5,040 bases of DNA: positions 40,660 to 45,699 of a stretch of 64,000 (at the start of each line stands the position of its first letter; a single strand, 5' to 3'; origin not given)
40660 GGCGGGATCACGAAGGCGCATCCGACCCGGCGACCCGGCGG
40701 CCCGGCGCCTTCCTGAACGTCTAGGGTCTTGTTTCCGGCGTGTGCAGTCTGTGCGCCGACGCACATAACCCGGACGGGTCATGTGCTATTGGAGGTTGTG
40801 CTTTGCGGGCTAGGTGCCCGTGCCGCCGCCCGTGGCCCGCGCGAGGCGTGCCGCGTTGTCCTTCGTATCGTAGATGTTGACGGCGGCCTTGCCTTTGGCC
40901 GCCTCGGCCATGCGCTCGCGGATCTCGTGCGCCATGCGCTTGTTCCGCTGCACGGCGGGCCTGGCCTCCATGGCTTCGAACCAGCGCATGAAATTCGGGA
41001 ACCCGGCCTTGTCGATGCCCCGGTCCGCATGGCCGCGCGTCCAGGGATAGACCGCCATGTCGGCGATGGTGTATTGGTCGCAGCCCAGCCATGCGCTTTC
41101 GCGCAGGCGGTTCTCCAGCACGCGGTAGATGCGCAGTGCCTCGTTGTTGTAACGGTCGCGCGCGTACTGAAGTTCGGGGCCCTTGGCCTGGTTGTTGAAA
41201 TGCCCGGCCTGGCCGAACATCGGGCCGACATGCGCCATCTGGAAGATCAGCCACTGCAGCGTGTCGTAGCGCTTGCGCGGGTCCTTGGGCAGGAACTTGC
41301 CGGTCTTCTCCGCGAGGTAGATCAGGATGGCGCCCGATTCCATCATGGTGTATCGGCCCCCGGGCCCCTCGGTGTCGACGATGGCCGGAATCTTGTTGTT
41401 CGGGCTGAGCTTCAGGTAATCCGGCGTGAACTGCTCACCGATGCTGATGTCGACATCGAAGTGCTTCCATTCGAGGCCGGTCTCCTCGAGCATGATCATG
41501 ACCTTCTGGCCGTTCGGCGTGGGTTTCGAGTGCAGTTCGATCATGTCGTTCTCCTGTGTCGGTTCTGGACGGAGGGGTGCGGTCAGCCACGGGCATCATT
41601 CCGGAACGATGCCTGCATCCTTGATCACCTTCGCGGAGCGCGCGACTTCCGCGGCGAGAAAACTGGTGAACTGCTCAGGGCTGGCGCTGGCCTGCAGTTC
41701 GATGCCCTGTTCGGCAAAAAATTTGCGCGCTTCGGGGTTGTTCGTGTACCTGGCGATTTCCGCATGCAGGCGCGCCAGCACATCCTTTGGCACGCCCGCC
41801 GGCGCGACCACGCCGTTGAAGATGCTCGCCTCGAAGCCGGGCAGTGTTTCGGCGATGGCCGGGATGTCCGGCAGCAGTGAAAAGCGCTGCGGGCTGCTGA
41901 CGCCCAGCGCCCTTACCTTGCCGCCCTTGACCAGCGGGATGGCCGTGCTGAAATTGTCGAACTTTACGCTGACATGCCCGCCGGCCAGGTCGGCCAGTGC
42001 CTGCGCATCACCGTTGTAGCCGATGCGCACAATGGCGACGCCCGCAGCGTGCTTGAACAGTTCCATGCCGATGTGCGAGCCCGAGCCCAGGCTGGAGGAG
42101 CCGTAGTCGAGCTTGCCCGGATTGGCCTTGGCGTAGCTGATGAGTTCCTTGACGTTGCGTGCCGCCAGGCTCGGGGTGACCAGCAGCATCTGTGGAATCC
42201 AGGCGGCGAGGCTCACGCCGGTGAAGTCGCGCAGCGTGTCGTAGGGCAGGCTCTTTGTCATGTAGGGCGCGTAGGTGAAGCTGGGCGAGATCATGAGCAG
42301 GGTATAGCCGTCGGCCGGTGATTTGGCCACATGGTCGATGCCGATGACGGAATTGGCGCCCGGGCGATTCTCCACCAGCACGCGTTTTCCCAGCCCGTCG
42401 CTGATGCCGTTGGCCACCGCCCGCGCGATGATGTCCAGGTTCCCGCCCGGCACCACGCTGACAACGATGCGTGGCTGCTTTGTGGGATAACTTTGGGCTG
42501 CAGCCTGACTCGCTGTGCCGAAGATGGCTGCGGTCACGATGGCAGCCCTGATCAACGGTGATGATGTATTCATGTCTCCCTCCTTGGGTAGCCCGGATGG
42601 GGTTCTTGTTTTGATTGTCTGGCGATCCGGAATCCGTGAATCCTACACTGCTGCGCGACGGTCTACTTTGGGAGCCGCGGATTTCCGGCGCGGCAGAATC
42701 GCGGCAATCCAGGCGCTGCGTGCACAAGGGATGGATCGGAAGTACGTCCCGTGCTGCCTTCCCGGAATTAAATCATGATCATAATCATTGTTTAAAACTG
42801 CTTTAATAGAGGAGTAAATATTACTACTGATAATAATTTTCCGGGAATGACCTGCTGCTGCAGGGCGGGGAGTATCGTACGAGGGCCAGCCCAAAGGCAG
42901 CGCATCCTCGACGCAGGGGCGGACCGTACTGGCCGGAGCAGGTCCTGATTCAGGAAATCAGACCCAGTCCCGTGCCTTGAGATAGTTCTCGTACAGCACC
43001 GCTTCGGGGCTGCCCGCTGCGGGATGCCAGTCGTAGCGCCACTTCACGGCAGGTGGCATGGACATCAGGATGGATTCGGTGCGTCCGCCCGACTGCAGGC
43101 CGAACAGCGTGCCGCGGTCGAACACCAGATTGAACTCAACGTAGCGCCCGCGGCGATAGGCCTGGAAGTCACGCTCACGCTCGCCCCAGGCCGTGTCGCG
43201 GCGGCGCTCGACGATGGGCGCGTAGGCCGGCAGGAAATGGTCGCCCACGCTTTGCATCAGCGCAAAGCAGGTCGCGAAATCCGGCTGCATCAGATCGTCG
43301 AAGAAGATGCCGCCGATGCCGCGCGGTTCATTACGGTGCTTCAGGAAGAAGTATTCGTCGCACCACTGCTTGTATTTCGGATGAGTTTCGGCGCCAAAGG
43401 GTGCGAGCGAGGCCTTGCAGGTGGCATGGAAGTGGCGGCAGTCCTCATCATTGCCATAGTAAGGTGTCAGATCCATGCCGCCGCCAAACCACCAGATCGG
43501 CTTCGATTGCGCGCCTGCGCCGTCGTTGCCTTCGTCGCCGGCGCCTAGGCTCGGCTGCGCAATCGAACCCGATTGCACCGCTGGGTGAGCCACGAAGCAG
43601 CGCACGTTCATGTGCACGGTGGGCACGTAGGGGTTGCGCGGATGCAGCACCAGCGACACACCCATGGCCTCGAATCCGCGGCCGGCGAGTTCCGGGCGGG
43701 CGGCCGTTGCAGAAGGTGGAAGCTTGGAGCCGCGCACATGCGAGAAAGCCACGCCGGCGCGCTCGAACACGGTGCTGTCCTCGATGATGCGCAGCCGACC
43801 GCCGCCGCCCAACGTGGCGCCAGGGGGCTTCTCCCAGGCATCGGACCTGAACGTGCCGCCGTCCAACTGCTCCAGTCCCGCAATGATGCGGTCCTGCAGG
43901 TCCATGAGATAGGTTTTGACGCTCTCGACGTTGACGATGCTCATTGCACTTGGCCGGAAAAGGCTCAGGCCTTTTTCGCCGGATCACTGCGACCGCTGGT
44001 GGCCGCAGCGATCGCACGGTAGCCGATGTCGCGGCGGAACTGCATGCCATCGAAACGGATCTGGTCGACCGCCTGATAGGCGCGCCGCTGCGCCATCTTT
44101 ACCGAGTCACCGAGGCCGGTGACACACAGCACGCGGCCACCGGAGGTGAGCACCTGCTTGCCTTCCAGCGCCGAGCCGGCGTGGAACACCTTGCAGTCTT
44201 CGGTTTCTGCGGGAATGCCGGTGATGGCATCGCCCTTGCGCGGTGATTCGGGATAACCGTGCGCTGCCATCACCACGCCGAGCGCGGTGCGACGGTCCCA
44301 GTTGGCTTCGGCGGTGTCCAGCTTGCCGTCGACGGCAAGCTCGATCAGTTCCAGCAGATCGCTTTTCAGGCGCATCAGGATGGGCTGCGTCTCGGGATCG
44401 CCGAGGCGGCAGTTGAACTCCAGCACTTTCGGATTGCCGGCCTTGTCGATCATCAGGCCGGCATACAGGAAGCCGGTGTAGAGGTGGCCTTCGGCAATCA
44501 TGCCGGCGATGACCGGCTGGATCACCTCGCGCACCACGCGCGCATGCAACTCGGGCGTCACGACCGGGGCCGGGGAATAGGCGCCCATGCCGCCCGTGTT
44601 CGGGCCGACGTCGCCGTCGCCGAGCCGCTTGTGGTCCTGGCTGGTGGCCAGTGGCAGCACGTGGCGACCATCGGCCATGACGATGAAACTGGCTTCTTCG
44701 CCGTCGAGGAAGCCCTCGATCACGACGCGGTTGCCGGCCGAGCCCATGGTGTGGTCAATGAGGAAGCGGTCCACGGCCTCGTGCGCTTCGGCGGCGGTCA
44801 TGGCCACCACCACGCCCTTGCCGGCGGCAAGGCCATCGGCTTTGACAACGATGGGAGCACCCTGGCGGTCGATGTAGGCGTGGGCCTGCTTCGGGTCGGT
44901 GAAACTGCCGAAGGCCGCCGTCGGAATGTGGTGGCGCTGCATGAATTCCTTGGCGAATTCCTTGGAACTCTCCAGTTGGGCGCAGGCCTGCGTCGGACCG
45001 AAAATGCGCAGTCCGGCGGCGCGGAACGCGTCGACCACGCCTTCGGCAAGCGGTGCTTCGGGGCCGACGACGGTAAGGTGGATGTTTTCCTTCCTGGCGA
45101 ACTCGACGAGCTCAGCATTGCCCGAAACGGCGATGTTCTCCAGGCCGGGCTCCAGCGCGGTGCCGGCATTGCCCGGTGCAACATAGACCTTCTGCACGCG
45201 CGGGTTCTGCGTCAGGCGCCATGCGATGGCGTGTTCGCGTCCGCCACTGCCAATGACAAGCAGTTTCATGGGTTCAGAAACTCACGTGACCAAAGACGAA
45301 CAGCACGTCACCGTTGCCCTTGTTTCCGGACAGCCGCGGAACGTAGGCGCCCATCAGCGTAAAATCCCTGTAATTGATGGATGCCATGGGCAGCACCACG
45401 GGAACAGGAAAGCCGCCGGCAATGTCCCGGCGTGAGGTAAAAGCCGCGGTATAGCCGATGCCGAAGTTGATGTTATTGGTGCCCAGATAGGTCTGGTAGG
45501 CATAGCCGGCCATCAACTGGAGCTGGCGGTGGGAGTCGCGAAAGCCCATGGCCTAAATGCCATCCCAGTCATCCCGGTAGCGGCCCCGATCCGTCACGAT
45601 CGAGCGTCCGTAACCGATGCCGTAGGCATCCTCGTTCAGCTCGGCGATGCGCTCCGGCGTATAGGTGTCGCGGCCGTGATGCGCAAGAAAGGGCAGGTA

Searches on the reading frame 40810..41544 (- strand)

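Call 53: search_protein_families(library=pfam, proteins=[window:40810-41544:-])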
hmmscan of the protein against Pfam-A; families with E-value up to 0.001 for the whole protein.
window:40810-41544:- (244 aa): 7 families
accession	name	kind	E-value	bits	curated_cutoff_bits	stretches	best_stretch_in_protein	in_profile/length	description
PF13409.12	GST_N_2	-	2e-12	47.9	25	1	10-79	3-69/70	Glutathione S-transferase, N-terminal domain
PF00043.30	GST_C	-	1.5e-11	44.8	20.7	1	130-196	25-93/93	Glutathione S-transferase, C-terminal domain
PF13417.12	GST_N_3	-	3.9e-10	40.4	22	1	5-81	2-71/75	Glutathione S-transferase, N-terminal domain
PF02798.26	GST_N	-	5.9e-10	39.8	20.9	1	8-79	9-76/76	Glutathione S-transferase, N-terminal domain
PF13410.11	GST_C_2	-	1.8e-07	31.6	24.9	1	127-191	2-69/69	Glutathione S-transferase, C-terminal domain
PF14497.11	GST_C_3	-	5.3e-05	23.8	21.6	1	116-199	12-98/104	Glutathione S-transferase, C-terminal domain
PF00745.25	GlutR_dimer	-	0.0002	22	22.9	1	183-236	11-63/99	Glutamyl-tRNAGlu reductase, dimerisation domain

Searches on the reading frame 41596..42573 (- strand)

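Call 12: search_protein_families(library=pfam, proteins=[window:41596-42573:-])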
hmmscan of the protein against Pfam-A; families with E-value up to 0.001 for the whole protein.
window:41596-42573:- (325 aa): 1 family
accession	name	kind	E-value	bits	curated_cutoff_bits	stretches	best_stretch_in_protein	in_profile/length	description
PF03401.19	TctC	-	2.8e-70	237.4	27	1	49-321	1-273/274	Tripartite tricarboxylate transporter family receptor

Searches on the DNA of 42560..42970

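Call 75: search_rna_families(source=window, start=42560, end=42970, threshold=evalue, max_evalue=1)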
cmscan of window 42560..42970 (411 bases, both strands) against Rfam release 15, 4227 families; matches with E-value up to 1: 0.
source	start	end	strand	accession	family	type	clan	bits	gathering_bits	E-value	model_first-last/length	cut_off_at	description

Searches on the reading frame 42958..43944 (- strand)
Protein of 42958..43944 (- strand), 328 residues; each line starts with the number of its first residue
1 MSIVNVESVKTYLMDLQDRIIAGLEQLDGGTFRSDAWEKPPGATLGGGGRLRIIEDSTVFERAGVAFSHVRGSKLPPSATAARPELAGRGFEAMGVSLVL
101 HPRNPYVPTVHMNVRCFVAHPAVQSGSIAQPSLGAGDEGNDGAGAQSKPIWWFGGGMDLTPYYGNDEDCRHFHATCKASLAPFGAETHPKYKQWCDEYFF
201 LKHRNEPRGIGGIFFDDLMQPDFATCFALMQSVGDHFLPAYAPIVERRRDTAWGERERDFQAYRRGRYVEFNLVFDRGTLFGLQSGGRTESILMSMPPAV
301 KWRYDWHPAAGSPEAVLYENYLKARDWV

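Call 12: search_protein_families(library=pfam, proteins=[window:42958-43944:-])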
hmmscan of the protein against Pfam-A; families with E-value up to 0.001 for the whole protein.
window:42958-43944:- (328 aa): 1 family
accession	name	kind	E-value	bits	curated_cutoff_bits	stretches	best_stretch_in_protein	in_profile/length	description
PF01218.23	Coprogen_oxidas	-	2e-124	414.5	31.8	1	9-327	2-295/295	Coproporphyrinogen III oxidase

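Call 39: find_homologous_proteins(query=window:42958-43944:-, max_evalue=1e-100)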
Query window:42958-43944:- (328 aa): 7963 proteins with E <= 1e-100 among 8000 candidates; the best 120 are listed.
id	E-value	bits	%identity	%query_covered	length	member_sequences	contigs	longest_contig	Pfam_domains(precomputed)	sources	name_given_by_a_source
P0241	2.0e-229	778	100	100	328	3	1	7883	PF01218.24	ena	-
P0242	7.9e-178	609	81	100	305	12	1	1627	PF01218.24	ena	-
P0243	1.1e-171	589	74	99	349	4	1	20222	PF01218.24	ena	-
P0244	1.3e-163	562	76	98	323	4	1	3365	PF01218.24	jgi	jgi:coproporphyrinogen III oxidase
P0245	6.1e-163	560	74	100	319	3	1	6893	PF01218.24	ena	-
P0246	9.6e-163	559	76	99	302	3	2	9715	PF01218.24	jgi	-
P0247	3.7e-162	557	75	98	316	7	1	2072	PF01218.24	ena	-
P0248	9.5e-161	553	74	98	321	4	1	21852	PF01218.24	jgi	-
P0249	2.9e-159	548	73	98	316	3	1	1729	PF01218.24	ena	-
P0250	5.1e-159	547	73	99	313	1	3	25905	PF01218.24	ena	-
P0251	6.2e-159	547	74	99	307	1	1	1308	PF01218.24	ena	-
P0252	1.4e-158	545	73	100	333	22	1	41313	PF01218.24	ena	-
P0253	1.1e-157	543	72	100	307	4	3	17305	PF01218.24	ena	-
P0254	2.6e-157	541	72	99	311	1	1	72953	PF01218.24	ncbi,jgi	jgi:coproporphyrinogen III oxidase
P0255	3.6e-157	541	71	98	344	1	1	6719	PF01218.24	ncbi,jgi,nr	ncbi:MAG: oxygen-dependent coproporphyrinogen oxidase [Betaproteobacteria bacterium]|nr:oxygen-depen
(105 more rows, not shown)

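Call 40: find_encoding_contigs(protein=P0242, flank=3000, max_places=2)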
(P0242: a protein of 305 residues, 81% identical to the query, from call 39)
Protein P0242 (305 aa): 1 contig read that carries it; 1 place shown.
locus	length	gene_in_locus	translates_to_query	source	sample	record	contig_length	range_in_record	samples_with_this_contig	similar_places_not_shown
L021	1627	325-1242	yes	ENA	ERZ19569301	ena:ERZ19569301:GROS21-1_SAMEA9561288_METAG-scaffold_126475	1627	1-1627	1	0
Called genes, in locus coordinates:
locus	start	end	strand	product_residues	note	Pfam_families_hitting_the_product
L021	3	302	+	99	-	?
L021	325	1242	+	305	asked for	PF01218:Coprogen_oxidas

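Call 41: find_encoding_contigs(protein=P0246, flank=5000, max_places=2)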
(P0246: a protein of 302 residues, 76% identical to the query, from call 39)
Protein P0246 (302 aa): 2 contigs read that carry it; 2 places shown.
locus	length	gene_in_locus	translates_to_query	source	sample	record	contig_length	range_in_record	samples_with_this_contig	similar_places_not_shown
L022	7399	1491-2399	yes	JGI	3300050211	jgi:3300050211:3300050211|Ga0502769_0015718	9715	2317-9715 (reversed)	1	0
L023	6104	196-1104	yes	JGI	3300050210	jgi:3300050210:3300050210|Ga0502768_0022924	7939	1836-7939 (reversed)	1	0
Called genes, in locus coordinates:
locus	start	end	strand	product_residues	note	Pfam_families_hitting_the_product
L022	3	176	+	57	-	?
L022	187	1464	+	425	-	PF02844:GARS_N, PF01071:GARS_A, PF02843:GARS_C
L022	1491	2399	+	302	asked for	PF01218:Coprogen_oxidas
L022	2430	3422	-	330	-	PF03401:TctC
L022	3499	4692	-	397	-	PF07219:HemY_N, PF13428:TPR_14 (faint), PF14559:TPR_19 (faint), PF25062:ARM_TT21_N (faint), PF07719:TPR_2 (faint)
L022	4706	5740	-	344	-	PF04375:HemX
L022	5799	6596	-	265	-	PF02602:HEM4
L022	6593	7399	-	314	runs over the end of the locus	PF01379:Porphobil_deam, PF03900:Porphobil_deamC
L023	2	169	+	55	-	?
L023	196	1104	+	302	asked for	PF01218:Coprogen_oxidas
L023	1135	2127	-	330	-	PF03401:TctC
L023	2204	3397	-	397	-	PF07219:HemY_N, PF13428:TPR_14 (faint), PF14559:TPR_19 (faint), PF25062:ARM_TT21_N (faint), PF07719:TPR_2 (faint)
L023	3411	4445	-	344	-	PF04375:HemX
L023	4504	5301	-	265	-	PF02602:HEM4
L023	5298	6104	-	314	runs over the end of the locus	PF01379:Porphobil_deam, PF03900:Porphobil_deamC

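Call 42: find_encoding_contigs(protein=P0243, flank=5000, max_places=2)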
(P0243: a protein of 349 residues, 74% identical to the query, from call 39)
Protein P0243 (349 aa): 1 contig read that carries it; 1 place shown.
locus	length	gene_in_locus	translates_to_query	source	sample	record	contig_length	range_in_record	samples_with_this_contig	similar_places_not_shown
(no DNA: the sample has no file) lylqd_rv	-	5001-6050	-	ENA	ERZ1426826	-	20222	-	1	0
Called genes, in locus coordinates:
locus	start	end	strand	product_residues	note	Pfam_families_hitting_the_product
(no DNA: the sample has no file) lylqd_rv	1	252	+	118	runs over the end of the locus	?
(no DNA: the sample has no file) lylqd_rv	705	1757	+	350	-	PF01207:Dus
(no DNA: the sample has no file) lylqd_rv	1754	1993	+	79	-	PF02954:HTH_8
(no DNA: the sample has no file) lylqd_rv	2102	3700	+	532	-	PF02142:MGS, PF01808:AICARFT_IMPCHas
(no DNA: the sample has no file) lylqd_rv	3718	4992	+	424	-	PF02844:GARS_N, PF01071:GARS_A, PF02655:ATP-grasp_3 (weak), PF02786:CPSase_L_D2 (faint), PF02222:ATP-grasp (weak), PF02843:GARS_C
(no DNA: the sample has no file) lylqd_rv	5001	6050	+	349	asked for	PF01218:Coprogen_oxidas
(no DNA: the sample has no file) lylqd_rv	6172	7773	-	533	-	PF04909:Amidohydro_2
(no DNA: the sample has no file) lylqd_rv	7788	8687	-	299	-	PF02826:2-Hacid_dh_C, PF03446:NAD_binding_2, PF03807:F420_oxidored, PF14833:NAD_binding_11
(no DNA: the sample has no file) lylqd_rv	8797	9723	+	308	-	PF08450:SGL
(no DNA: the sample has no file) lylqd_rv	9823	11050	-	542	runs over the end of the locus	PF24696:UGSC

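Call 57: find_encoding_contigs(protein=P0248, flank=10000, max_places=2)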
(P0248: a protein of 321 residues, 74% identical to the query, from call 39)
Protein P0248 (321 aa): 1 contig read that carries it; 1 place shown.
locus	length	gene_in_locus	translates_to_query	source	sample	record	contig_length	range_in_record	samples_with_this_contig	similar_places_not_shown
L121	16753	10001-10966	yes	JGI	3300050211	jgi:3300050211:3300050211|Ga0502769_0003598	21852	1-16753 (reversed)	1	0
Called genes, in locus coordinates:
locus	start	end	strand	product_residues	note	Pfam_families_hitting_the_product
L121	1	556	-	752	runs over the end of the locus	PF19838:LptD_2, PF04453:LptD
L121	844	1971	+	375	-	PF01636:APH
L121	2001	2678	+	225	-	PF00483:NTP_transferase, PF12804:NTP_transf_3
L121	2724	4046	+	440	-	PF05195:AMP_N, PF00557:Peptidase_M24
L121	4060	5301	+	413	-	PF01494:FAD_binding_3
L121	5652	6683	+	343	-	PF01207:Dus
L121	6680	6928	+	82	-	PF02954:HTH_8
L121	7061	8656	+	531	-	PF02142:MGS, PF01808:AICARFT_IMPCHas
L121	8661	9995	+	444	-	PF02844:GARS_N, PF01071:GARS_A, PF02222:ATP-grasp (weak), PF02843:GARS_C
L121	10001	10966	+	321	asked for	PF01218:Coprogen_oxidas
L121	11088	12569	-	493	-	-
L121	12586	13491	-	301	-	PF02826:2-Hacid_dh_C, PF03446:NAD_binding_2, PF03807:F420_oxidored (weak), PF14833:NAD_binding_11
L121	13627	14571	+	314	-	PF08450:SGL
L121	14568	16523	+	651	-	PF00724:Oxidored_FMN, PF07992:Pyr_redox_2 (weak), PF01262:AlaDh_PNT_C (weak), PF00070:Pyr_redox (faint), PF03486:HI0933_like (weak), PF07992:Pyr_redox_2 (weak), PF12831:FAD_oxidored (weak), PF13450:NAD_binding_8 (weak)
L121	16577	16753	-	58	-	?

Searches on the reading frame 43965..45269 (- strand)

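Call 53: search_protein_families(library=pfam, proteins=[window:43965-45269:-])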
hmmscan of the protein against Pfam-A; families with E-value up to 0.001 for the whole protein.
window:43965-45269:- (434 aa): 5 families
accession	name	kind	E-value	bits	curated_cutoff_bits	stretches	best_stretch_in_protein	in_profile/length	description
PF01071.24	GARS_A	-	6.1e-78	261.6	27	1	101-294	1-194/194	Phosphoribosylglycinamide synthetase, ATP-grasp (A) domain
PF02844.21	GARS_N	-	1.6e-38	131.9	29.5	1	1-100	1-100/100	Phosphoribosylglycinamide synthetase, N domain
PF02843.22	GARS_C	-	6.6e-34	116.6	34.8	1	329-418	1-92/92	Phosphoribosylglycinamide synthetase, C domain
PF02222.28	ATP-grasp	-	6.4e-05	23.1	27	1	109-189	2-77/179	ATP-grasp domain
PF02655.19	ATP-grasp_3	-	0.00057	20.4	23.2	1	127-289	21-157/160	ATP-grasp domain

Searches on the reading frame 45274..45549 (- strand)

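Call 53: search_protein_families(library=pfam, proteins=[window:45274-45549:-])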
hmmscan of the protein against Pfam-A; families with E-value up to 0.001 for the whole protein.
window:45274-45549:- (91 aa): 1 family
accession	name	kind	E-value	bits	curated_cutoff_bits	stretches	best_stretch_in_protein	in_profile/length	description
PF07017.17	PagP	-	1.3e-26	93.2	24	1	1-87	60-143/144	Antimicrobial peptide resistance and lipid A acylation protein PagP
